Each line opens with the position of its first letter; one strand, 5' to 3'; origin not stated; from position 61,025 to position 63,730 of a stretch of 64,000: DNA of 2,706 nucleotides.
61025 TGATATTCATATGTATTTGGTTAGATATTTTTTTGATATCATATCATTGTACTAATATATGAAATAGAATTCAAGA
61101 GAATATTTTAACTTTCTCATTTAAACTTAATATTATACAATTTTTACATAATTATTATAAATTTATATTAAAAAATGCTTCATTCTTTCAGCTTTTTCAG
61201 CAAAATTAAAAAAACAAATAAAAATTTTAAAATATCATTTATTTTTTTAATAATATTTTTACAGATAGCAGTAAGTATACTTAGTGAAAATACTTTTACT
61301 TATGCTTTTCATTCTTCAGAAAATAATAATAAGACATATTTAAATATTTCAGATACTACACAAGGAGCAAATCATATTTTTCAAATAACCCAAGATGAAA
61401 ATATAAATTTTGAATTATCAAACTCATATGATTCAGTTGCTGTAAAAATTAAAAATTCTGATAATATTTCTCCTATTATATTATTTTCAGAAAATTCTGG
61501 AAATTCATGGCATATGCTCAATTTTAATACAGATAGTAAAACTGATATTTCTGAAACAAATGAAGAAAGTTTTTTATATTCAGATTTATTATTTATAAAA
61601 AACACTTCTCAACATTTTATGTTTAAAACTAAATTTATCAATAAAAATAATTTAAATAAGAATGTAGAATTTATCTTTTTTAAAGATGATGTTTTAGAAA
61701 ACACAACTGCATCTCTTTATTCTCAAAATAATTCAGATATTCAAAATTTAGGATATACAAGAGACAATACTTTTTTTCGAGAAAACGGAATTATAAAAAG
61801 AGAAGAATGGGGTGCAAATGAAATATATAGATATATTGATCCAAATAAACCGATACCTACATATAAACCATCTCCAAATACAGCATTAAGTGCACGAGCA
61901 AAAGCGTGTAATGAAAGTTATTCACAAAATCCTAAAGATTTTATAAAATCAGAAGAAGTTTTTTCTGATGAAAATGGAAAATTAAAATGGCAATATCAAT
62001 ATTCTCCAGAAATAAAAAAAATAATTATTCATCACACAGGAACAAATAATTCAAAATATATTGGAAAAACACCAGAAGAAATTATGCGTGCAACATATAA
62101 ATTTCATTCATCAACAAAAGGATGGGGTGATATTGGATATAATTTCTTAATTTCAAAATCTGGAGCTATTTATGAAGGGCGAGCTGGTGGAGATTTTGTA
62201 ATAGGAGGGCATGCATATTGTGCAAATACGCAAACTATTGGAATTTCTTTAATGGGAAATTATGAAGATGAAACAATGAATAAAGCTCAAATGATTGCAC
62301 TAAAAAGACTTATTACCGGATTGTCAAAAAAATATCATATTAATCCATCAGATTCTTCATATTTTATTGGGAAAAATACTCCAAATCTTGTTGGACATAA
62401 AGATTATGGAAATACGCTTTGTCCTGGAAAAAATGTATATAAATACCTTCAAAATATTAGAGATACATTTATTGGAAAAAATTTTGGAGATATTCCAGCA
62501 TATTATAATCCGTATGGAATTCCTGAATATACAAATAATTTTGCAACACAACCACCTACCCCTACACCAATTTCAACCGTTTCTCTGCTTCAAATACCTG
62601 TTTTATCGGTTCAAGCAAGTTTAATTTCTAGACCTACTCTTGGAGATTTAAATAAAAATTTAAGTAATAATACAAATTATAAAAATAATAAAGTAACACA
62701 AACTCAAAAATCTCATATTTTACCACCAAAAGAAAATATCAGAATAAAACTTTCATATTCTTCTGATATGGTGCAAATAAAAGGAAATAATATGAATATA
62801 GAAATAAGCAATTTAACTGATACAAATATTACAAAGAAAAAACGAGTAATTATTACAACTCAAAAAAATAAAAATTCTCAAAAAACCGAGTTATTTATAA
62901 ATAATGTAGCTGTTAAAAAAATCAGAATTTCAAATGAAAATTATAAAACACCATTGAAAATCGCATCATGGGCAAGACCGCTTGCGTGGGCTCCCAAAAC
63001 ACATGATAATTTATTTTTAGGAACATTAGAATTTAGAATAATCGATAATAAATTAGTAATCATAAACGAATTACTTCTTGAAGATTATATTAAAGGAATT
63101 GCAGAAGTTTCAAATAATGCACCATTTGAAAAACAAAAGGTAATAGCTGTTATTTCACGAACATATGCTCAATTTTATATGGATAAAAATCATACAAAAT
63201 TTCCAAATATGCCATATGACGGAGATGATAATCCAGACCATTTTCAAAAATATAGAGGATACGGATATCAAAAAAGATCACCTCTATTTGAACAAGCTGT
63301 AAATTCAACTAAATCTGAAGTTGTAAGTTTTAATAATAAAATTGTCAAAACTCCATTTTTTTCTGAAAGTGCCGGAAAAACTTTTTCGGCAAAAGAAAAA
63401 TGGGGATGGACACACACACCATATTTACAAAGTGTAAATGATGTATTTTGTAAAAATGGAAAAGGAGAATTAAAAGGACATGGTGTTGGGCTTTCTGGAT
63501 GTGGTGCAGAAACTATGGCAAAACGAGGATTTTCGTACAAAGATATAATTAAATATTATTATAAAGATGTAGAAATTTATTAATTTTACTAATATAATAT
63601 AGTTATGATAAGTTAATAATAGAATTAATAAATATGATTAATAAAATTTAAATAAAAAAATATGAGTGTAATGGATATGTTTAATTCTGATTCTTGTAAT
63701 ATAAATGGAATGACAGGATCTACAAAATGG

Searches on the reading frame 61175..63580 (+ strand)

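Call 13: search_protein_families(library=pfam, proteins=[window:61175-63580:+], max_evalue=0.001)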
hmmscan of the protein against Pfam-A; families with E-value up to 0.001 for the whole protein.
window:61175-63580:+ (802 aa): 2 families
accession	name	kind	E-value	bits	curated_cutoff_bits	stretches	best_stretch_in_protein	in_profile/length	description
PF01510.30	Amidase_2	-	2.2e-21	77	26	1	279-419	4-131/131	N-acetylmuramoyl-L-alanine amidase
PF08486.15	SpoIID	-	6.3e-12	46.4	23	1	625-718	3-96/97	Stage II sporulation protein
